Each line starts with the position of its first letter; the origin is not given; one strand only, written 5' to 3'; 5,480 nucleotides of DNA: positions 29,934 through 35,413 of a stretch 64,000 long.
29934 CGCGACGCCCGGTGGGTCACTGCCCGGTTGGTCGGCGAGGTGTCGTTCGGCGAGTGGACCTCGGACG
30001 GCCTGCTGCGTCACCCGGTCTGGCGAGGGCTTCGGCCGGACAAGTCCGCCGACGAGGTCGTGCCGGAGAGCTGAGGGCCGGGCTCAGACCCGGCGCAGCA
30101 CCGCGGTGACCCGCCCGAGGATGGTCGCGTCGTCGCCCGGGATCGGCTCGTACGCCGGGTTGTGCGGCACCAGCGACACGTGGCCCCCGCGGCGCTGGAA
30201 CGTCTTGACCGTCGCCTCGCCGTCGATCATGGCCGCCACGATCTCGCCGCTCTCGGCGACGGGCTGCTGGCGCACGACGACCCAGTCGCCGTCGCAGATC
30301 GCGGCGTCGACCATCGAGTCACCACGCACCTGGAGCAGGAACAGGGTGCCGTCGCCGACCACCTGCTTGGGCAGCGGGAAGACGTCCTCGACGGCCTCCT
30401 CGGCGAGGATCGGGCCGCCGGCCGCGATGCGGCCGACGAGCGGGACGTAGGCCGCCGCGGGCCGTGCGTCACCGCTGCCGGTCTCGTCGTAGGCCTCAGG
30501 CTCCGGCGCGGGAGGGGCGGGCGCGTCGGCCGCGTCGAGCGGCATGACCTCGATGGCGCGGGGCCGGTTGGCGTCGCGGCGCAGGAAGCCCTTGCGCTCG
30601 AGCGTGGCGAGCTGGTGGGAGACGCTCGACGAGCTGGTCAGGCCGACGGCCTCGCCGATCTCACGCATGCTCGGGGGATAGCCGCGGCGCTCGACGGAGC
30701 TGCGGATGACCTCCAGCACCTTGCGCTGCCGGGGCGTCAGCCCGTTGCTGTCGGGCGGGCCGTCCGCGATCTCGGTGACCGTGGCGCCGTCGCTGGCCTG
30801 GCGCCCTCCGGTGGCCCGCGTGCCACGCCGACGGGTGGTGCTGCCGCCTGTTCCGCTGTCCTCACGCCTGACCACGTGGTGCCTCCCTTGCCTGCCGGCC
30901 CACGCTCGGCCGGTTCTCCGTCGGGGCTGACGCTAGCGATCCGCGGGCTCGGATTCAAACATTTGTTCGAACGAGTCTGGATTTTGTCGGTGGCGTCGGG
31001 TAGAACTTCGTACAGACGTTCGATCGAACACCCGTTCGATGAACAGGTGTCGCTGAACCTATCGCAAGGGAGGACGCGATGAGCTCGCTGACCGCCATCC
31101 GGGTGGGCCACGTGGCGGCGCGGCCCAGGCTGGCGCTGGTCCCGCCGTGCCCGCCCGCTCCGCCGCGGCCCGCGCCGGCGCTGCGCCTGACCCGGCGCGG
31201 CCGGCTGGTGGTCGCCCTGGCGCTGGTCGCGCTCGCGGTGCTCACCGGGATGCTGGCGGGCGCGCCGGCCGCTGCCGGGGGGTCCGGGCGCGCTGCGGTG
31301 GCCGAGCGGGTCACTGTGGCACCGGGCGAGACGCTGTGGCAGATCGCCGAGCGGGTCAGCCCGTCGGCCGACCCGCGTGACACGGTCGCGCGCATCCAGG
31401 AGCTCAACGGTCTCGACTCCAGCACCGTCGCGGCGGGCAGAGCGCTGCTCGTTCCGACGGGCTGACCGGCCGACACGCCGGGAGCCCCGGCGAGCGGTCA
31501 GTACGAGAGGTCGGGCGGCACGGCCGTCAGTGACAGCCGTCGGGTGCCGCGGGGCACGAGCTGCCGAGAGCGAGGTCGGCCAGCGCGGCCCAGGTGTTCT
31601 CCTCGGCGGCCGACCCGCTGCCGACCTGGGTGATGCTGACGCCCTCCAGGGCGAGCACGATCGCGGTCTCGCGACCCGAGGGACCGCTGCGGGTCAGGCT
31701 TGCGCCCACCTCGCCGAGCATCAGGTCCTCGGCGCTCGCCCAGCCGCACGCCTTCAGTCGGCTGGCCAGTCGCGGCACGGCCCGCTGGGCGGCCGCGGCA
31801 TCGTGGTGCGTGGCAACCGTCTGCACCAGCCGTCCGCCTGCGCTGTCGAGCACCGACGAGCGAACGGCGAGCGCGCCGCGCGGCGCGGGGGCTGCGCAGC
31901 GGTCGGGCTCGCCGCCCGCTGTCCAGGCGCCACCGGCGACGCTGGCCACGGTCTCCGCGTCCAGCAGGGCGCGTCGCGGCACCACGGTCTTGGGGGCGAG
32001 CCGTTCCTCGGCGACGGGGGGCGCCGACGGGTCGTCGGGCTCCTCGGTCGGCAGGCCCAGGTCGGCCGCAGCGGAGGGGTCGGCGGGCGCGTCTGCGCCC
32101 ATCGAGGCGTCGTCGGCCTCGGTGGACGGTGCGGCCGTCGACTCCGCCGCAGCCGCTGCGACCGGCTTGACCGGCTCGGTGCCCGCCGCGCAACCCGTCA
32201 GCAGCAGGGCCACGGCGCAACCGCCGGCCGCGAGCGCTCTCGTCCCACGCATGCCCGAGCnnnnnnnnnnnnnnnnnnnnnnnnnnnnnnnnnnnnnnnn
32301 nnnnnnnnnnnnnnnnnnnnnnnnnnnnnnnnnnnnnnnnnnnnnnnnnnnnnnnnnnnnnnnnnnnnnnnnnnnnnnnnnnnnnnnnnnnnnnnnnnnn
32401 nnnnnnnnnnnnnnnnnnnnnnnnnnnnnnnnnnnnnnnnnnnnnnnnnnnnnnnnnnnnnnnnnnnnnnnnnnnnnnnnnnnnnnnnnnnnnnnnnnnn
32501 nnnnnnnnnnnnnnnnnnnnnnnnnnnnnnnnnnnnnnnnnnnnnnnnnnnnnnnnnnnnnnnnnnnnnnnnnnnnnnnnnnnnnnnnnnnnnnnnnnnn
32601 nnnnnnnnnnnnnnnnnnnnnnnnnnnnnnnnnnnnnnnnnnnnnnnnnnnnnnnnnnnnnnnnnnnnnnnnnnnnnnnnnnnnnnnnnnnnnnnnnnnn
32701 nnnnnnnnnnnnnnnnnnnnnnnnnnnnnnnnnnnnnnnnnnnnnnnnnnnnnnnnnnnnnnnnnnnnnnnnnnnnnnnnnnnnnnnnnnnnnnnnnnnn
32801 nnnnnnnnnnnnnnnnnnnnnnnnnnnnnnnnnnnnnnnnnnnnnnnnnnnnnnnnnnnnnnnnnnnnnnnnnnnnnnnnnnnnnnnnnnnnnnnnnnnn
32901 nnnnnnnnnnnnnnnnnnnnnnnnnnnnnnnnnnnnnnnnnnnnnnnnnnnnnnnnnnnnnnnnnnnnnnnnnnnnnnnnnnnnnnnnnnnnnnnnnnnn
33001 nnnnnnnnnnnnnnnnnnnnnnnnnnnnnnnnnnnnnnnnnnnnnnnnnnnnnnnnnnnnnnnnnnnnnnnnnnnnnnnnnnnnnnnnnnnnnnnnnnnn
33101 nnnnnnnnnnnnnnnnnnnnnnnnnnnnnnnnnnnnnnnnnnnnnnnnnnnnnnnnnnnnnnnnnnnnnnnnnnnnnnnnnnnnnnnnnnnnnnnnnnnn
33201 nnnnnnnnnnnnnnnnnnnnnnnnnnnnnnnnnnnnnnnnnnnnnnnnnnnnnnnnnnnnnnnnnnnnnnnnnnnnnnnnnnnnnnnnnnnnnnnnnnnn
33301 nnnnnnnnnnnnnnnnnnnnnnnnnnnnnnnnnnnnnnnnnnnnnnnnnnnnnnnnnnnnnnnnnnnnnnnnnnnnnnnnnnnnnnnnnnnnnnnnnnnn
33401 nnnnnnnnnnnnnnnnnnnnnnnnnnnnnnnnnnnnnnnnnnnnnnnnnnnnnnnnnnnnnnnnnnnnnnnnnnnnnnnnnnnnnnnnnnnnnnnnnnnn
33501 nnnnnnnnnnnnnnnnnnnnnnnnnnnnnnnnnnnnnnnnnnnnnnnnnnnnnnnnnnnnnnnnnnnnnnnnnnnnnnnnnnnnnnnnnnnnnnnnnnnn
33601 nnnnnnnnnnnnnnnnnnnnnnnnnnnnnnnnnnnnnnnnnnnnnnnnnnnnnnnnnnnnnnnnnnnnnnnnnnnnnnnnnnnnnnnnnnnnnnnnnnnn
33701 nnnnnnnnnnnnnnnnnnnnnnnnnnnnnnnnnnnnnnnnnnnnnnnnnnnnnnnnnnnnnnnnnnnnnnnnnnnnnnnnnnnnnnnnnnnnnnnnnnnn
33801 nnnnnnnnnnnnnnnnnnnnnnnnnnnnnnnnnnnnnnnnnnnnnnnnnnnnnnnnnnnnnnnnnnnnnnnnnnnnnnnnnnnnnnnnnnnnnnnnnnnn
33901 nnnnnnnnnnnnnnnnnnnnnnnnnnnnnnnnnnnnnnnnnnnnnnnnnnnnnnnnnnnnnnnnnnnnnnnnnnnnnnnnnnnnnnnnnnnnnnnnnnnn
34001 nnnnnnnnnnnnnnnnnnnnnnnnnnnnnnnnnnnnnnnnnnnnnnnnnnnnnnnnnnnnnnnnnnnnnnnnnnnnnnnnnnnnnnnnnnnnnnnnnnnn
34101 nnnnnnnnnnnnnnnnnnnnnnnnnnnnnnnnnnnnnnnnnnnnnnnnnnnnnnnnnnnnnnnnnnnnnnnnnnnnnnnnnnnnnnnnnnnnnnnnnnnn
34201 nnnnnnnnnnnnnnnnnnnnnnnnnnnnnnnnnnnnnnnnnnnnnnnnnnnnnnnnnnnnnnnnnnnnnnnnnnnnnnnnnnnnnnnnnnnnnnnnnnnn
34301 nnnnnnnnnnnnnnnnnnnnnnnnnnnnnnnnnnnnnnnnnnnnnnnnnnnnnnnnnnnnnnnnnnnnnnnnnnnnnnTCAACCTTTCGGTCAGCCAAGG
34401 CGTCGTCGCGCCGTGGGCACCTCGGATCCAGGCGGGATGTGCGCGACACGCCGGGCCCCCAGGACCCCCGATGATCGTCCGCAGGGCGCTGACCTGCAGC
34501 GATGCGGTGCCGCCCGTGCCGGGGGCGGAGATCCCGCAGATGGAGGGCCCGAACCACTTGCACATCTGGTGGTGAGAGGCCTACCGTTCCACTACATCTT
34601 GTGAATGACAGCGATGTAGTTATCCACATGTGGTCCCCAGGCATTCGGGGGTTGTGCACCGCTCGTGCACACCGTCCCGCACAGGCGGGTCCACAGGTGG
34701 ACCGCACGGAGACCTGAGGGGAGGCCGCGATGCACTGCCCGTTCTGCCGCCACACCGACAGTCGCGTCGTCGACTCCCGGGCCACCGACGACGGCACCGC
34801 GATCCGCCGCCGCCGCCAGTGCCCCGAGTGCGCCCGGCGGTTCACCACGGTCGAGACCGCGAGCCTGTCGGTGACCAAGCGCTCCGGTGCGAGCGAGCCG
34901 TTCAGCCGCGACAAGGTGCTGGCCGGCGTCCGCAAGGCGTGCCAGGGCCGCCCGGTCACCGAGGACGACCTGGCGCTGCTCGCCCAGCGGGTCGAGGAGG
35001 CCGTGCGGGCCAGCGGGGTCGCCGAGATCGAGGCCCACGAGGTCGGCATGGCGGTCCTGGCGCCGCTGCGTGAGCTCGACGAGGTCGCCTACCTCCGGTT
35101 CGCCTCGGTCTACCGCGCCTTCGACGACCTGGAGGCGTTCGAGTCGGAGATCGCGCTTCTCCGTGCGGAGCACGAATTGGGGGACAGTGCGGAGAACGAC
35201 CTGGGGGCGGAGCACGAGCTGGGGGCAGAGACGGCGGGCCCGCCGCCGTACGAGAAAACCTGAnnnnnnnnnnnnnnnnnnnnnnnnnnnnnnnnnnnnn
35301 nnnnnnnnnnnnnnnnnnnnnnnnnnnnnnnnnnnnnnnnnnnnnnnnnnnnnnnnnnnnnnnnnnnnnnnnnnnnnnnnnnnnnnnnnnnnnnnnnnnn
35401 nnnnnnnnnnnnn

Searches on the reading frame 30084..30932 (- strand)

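Call 33: search_protein_families(library=pfam, proteins=[window:30084-30932:-], max_evalue=0.0001)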
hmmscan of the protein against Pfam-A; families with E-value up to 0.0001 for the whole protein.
window:30084-30932:- (282 aa): 2 families
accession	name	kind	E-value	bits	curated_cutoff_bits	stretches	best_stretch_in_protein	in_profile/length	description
PF00717.28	Peptidase_S24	-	1e-33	115.9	23.3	1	164-275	1-115/116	Peptidase S24-like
PF01726.22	LexA_DNA_bind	-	8.7e-28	96.3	23.7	1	63-126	2-65/65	LexA DNA binding domain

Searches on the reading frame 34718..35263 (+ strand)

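Call 33: search_protein_families(library=pfam, proteins=[window:34718-35263:+], max_evalue=0.0001)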
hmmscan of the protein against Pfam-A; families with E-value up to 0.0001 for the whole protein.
window:34718-35263:+ (181 aa): 2 families
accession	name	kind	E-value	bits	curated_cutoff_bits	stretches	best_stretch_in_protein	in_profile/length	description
PF22811.2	Zn_ribbon_NrdR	-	1e-20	73.8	27.2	1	5-46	1-42/42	Transcriptional repressor NrdR-like, N-terminal domain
PF03477.21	ATP-cone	-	1.7e-19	70.5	25.8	1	51-137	2-87/88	ATP cone domain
